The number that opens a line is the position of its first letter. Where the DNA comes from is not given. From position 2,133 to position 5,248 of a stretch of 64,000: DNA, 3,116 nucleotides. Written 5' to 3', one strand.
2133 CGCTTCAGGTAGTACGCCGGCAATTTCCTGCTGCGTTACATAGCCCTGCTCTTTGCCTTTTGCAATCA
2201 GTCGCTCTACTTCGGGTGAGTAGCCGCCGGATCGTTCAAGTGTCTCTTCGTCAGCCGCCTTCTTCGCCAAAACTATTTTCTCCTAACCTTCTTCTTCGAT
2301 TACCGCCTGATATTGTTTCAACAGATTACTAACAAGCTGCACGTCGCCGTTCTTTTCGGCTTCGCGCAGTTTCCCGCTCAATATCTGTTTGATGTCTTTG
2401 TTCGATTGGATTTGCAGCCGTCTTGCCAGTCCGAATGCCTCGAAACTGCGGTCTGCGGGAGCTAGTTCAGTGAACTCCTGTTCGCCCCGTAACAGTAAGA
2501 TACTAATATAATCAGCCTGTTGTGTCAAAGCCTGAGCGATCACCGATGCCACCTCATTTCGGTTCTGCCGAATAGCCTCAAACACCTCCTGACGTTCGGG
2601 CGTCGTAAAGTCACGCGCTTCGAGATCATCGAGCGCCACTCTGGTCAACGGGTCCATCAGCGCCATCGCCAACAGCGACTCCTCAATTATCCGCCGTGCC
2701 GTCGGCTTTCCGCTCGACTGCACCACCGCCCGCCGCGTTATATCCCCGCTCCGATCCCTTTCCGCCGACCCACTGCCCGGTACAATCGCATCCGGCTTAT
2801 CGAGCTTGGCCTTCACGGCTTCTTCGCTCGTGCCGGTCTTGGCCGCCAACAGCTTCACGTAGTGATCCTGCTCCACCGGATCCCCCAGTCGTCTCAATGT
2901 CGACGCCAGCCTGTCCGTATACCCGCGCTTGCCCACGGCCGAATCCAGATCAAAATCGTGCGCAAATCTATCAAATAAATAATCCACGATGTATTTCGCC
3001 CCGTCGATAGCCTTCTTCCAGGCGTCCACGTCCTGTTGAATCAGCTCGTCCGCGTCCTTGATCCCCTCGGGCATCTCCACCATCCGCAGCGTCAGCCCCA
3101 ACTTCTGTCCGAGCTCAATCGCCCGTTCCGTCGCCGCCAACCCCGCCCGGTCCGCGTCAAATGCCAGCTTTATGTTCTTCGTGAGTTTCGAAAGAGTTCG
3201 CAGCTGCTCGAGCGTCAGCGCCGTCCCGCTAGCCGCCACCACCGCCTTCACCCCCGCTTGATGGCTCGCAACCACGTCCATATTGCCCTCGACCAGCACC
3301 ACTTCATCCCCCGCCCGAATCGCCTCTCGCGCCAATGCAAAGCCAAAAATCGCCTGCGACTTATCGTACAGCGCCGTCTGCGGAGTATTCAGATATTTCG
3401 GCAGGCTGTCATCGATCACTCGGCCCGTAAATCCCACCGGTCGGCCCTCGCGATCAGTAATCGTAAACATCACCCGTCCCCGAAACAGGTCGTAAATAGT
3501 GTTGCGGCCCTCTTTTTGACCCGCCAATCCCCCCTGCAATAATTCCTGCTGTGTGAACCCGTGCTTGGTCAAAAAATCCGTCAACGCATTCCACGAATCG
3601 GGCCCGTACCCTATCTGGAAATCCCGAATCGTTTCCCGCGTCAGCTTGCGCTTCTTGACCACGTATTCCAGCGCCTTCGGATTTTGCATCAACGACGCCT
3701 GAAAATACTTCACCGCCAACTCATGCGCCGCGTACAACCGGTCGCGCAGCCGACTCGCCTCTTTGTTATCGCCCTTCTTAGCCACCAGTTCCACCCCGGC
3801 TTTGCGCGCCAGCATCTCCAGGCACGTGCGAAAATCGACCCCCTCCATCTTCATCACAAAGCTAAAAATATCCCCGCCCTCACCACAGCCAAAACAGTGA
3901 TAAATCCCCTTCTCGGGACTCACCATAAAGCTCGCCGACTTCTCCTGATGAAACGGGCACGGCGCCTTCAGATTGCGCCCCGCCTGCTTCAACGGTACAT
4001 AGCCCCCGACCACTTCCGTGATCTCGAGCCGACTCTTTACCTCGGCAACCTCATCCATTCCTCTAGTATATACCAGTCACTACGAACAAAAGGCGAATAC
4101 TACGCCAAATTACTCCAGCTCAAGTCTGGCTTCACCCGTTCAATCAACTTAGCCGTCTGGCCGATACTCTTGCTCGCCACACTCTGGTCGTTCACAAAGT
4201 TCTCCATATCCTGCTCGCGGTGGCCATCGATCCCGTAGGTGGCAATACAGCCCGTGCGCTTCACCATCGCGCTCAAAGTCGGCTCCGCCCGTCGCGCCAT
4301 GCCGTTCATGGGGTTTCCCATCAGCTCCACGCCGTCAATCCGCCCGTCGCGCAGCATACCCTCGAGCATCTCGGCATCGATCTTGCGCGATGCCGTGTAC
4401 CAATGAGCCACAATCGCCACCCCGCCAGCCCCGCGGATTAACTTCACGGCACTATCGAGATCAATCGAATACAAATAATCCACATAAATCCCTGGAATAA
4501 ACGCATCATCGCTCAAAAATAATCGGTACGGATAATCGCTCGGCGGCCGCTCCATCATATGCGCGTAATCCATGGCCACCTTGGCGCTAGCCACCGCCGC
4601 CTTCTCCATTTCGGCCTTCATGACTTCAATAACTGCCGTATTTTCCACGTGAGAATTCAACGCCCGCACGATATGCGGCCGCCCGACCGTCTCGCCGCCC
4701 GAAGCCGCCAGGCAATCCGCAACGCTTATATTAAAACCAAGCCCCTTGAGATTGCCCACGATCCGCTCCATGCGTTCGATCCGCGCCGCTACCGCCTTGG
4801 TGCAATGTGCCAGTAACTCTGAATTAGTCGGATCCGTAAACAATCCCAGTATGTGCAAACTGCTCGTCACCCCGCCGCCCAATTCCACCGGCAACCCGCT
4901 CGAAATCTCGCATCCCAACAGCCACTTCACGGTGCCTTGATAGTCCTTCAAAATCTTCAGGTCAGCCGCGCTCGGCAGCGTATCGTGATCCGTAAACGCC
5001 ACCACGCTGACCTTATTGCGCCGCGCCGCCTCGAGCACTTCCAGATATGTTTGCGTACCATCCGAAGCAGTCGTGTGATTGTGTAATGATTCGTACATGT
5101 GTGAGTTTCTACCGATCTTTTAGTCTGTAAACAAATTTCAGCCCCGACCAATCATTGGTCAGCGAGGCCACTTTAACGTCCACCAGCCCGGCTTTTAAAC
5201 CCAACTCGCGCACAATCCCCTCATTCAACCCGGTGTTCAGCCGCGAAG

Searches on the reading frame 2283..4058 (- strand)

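Call 79: search_protein_families(library=pfam, proteins=[window:2283-4058:-], max_evalue=0.0001)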
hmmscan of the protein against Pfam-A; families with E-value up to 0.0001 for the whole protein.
window:2283-4058:- (591 aa): 7 families
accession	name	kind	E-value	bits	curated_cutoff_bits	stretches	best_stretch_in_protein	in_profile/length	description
PF08275.17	DNAG_N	-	5.8e-36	123.8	26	1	118-243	1-127/128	DNA primase catalytic core, N-terminal domain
PF01807.25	Zn_ribbon_DnaG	-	9.7e-33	112.3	24.9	1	3-94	5-96/98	CHC2 zinc finger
PF13155.12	Toprim_2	-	2.3e-20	73.2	22.1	1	254-340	1-88/88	Toprim-like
PF13662.12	Toprim_4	-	9.1e-16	58.3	25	1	251-325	1-82/85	Toprim domain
PF10410.14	DnaB_bind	-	1.2e-12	48.3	20.6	1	359-413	2-56/56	DnaB-helicase binding domain of primase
PF01751.28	Toprim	-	2.8e-12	47.1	23.1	1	252-319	1-86/96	Toprim domain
PF13362.12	Toprim_3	-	1.8e-06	28.7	27.2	1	253-342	2-91/95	Toprim domain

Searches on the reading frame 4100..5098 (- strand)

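Call 79: search_protein_families(library=pfam, proteins=[window:4100-5098:-], max_evalue=0.0001)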
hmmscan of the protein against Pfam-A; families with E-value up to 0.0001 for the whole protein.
window:4100-5098:- (332 aa): 1 family
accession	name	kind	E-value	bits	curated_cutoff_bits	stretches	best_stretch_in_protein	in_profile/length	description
PF02811.25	PHP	-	1e-06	29.6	26.4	1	5-66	2-64/164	PHP domain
